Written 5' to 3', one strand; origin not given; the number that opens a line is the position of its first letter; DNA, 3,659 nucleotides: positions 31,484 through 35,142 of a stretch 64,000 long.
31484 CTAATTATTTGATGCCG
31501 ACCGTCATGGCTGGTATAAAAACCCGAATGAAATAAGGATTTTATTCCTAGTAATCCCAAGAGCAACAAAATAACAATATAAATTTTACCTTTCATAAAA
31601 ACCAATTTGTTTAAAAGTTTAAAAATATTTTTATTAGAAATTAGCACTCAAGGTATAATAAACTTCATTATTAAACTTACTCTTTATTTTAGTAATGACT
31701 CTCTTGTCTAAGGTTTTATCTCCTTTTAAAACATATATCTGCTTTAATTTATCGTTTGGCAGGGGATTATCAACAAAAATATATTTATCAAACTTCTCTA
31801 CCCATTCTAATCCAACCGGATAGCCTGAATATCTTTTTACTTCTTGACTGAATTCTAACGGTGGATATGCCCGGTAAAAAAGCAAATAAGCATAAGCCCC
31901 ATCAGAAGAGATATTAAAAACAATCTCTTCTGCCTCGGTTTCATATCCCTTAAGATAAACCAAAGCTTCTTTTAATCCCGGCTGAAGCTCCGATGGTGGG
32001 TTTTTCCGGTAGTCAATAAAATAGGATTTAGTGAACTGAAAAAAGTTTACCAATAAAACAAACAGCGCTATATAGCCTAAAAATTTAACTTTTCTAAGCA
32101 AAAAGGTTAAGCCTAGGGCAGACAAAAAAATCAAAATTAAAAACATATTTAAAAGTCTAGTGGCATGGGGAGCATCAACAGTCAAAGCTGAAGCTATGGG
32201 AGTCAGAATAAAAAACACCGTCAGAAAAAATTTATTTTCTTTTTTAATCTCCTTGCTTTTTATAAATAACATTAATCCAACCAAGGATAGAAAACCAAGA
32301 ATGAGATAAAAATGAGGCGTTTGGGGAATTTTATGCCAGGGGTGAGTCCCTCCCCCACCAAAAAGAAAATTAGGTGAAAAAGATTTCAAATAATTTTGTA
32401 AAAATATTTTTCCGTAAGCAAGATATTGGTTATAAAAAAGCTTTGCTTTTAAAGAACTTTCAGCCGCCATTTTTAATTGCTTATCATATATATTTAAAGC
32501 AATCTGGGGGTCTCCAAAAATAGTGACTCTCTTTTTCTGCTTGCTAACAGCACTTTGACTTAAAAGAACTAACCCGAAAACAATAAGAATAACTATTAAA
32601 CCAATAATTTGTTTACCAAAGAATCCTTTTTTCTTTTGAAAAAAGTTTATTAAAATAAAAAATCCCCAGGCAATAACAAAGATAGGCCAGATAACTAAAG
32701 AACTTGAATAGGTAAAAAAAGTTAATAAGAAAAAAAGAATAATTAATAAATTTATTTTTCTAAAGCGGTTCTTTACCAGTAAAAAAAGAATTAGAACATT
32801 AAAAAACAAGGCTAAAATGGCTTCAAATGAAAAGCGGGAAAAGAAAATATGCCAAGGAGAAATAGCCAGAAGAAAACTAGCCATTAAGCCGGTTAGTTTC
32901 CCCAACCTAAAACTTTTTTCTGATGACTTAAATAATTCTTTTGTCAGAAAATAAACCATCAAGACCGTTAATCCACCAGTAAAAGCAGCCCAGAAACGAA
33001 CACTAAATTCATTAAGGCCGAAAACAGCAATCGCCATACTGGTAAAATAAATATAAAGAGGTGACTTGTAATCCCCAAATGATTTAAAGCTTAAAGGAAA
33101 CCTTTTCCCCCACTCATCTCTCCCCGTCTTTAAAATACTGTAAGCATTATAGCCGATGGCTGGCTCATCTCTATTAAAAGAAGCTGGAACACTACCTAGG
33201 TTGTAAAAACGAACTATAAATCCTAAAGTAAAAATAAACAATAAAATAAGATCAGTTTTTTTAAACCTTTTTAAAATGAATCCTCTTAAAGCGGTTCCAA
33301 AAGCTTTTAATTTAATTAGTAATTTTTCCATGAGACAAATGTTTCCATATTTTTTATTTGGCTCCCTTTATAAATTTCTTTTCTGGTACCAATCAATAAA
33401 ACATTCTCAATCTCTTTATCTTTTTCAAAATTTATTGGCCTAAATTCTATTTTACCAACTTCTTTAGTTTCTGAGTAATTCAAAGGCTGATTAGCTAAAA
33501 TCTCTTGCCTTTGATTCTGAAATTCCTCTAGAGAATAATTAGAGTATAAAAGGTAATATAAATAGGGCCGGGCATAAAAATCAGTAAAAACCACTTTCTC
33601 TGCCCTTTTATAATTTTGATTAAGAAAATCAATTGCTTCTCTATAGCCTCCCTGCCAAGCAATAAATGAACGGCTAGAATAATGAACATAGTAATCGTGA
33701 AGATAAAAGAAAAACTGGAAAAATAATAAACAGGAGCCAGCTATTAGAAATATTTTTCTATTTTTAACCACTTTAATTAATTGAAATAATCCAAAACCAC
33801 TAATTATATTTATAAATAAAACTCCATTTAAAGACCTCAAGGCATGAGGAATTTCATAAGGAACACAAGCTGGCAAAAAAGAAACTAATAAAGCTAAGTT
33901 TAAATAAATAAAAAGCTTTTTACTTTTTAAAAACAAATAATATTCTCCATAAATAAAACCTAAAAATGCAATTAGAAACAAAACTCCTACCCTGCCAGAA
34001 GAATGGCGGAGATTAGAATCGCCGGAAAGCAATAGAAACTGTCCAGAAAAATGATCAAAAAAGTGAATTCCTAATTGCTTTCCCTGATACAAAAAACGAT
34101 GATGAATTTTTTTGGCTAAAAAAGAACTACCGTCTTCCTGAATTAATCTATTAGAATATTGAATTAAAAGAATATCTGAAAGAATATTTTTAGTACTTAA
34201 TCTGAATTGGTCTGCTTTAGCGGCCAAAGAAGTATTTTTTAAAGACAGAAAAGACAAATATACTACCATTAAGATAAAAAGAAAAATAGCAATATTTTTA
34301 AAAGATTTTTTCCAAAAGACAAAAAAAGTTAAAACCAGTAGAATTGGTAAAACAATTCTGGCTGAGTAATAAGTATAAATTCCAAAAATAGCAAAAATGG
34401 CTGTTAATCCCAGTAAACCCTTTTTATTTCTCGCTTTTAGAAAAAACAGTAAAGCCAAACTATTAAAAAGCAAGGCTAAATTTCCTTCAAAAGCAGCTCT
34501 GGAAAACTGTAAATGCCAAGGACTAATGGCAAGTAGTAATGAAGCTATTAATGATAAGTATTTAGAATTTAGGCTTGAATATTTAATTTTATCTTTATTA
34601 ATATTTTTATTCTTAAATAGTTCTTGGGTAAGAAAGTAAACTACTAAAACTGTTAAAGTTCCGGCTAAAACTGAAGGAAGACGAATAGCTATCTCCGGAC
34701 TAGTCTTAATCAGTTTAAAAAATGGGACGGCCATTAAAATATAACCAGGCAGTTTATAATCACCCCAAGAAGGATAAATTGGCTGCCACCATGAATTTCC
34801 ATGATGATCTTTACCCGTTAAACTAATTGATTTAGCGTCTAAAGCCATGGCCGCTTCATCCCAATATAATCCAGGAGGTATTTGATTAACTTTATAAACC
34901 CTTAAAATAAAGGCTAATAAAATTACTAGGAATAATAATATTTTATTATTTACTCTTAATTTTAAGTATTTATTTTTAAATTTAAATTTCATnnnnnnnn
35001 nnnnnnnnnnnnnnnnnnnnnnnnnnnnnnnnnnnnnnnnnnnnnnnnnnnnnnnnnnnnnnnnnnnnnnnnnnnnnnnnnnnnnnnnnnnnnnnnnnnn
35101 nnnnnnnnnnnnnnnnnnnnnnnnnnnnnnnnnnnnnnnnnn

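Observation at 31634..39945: Five tandem PMT_2 (GT39/GT83-like) GT-C paralogs, plus a sixth at 55898-57583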

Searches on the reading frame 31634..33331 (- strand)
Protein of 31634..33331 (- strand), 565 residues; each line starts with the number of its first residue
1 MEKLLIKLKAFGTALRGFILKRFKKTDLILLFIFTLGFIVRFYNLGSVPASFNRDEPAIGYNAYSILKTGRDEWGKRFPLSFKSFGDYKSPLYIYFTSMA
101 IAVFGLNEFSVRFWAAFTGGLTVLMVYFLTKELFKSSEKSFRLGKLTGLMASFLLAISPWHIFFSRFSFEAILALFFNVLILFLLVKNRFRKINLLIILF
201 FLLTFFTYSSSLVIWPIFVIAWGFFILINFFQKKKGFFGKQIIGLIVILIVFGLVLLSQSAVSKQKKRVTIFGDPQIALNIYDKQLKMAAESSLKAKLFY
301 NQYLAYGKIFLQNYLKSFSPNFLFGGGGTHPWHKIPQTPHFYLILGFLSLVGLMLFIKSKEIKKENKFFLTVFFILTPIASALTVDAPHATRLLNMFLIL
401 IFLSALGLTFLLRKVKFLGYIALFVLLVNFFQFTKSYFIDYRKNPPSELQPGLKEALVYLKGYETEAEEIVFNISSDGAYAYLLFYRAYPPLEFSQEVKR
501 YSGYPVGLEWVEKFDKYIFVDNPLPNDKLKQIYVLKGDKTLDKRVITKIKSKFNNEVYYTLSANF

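Call 5: search_protein_families(library=pfam, proteins=[window:31634-33331:-], max_evalue=0.01)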
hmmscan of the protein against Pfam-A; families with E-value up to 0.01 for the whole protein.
window:31634-33331:- (565 aa): 1 family
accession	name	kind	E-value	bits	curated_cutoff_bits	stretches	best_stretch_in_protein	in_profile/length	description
PF13231.12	PMT_2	-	2.2e-05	25.2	26.1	1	89-249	2-155/160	Dolichyl-phosphate-mannose-protein mannosyltransferase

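Call 11: search_solved_structures(query=A1, max_evalue=1, show_alignments=2)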
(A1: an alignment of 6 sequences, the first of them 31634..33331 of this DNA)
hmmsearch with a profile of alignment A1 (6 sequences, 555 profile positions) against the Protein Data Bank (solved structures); distinct sequences matched with E-value up to 1: 0.

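Call 12: search_protein_families(library=ncbifam, proteins=[window:31634-33331:-], max_evalue=0.01)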
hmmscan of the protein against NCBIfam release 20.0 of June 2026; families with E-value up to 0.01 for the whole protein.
window:31634-33331:- (565 aa): 2 families
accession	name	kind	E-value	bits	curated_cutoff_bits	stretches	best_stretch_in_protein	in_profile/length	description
TIGR03663.1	TIGR03663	subfamily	5.5e-11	42.1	126.25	1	29-219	3-174/435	flippase activity-associated protein Agl23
NF009784.2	PRK13279.1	equivalog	0.0015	17.2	567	1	95-144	67-116/539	lipid IV(A) 4-amino-4-deoxy-L-arabinosyltransferase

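Call 29: search_protein_representatives(alignment_id=A1)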
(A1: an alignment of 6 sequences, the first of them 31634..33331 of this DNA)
Query: 6 sequences, 555 profile positions. Proteins with E-value up to 0.001 (for the whole library): 34131; up to 1e-10: 15905; up to 1e-30: 6633. The best 150 are listed.
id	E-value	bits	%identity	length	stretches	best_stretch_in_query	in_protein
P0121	9.7e-206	701.2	-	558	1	1-552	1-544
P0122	2.6e-175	600.8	-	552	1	7-539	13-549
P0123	4.4e-157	540.6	-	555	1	1-552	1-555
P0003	1.5e-154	532.3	-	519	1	1-552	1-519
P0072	2.3e-153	528.3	-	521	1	14-552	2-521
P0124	1.8e-151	522.0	-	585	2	167-549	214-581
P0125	2.0e-150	518.6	-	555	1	5-506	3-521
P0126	3.1e-150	518.0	-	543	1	5-552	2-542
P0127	4.3e-150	517.5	-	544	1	11-542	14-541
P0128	3.5e-149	514.5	-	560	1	7-554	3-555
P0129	4.6e-149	514.1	-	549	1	7-551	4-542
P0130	1.4e-148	512.5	-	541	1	7-521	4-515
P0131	3.1e-148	511.4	-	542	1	8-551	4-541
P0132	3.3e-148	511.3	-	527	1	7-551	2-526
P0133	3.8e-148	511.1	-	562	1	9-524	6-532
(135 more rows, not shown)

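Call 91: list_cluster_members(proteins=[window:31634-33331:-, window:33316-34992:-, window:34989-36695:-, window:36682-38358:-, window:38410-39945:-, window:55898-57583:-, window:45235-46902:-])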
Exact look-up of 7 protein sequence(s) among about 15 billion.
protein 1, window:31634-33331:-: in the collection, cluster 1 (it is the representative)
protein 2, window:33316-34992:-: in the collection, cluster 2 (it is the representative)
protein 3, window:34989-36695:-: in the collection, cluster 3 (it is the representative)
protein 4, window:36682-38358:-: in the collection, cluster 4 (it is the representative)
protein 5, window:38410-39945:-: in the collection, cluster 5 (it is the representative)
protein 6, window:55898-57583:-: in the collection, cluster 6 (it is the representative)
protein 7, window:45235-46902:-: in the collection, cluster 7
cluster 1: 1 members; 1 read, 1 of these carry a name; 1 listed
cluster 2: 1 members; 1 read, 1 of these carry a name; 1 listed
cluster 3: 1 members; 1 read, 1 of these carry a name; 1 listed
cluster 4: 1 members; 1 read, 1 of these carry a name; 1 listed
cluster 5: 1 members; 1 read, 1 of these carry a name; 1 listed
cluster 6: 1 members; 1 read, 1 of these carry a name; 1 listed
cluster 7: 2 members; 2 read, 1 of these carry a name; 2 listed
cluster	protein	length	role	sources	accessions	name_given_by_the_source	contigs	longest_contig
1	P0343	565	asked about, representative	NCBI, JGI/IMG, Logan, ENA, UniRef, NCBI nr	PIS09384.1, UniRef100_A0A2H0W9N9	hypothetical protein COT75_01760 [Candidatus Beckwithbacteria bacterium ... | Uncharacterized protein n=1 Tax=Candidatus Beckwithbacteria bacterium ... | MAG: hypothetical protein COT75_01760 [Candidatus Beckwithbacteria bacterium ...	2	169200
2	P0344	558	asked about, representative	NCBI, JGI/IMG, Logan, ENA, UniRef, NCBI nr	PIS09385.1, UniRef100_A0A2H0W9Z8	hypothetical protein COT75_01765 [Candidatus Beckwithbacteria bacterium ... | Glycosyltransferase RgtA/B/C/D-like domain-containing protein n=1 Tax=Candidatus ... | MAG: hypothetical protein COT75_01765 [Candidatus Beckwithbacteria bacterium ...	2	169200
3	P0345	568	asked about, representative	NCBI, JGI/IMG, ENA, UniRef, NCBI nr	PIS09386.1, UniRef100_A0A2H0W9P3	hypothetical protein COT75_01770 [Candidatus Beckwithbacteria bacterium ... | ArnT-like N-terminal domain-containing protein n=1 Tax=Candidatus Beckwithbacteria ... | MAG: hypothetical protein COT75_01770 [Candidatus Beckwithbacteria bacterium ...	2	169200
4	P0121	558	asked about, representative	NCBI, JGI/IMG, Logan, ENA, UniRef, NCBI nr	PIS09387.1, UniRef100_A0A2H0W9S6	hypothetical protein COT75_01775 [Candidatus Beckwithbacteria bacterium ... | Glycosyltransferase RgtA/B/C/D-like domain-containing protein n=1 Tax=Candidatus ... | MAG: hypothetical protein COT75_01775 [Candidatus Beckwithbacteria bacterium ...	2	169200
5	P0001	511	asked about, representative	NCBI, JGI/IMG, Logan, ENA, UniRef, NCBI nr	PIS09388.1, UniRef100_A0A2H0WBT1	hypothetical protein COT75_01780 [Candidatus Beckwithbacteria bacterium ... | Glycosyltransferase RgtA/B/C/D-like domain-containing protein n=1 Tax=Candidatus ... | MAG: hypothetical protein COT75_01780 [Candidatus Beckwithbacteria bacterium ...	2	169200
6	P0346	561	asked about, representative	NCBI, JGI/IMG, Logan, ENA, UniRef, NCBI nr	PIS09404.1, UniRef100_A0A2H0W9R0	hypothetical protein COT75_01860 [Candidatus Beckwithbacteria bacterium ... | Glycosyltransferase RgtA/B/C/D-like domain-containing protein n=1 Tax=Candidatus ... | MAG: hypothetical protein COT75_01860 [Candidatus Beckwithbacteria bacterium ...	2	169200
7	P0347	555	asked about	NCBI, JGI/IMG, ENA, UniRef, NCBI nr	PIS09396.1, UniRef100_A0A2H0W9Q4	hypothetical protein COT75_01820 [Candidatus Beckwithbacteria bacterium ... | Glycosyltransferase RgtA/B/C/D-like domain-containing protein n=1 Tax=Candidatus ... | MAG: hypothetical protein COT75_01820 [Candidatus Beckwithbacteria bacterium ...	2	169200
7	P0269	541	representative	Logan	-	-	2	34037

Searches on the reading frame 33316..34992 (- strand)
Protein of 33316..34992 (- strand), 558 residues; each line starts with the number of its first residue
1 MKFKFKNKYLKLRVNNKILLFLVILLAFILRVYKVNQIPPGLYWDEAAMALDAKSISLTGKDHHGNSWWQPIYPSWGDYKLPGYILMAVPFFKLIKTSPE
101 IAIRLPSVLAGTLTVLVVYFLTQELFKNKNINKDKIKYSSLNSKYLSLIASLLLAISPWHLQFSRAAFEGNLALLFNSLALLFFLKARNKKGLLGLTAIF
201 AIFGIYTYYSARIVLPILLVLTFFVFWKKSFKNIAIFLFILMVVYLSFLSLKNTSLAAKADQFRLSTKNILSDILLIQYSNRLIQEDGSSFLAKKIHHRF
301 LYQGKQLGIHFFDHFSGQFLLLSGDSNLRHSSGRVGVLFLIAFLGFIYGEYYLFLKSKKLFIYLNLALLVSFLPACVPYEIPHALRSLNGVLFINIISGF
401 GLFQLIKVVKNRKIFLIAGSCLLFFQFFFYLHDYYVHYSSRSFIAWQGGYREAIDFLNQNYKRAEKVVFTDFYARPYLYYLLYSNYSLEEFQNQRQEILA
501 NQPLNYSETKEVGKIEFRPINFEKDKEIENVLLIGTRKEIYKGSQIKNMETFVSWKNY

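Call 5: search_protein_families(library=pfam, proteins=[window:33316-34992:-], max_evalue=0.01)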
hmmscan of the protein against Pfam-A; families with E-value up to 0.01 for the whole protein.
window:33316-34992:- (558 aa): 1 family
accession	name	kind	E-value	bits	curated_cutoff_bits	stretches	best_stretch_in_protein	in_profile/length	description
PF13231.12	PMT_2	-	1.9e-05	25.4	26.1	2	91-128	13-49/160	Dolichyl-phosphate-mannose-protein mannosyltransferase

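Call 12: search_protein_families(library=ncbifam, proteins=[window:33316-34992:-], max_evalue=0.01)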
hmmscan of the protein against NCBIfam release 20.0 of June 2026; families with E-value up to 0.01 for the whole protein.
window:33316-34992:- (558 aa): 0 families
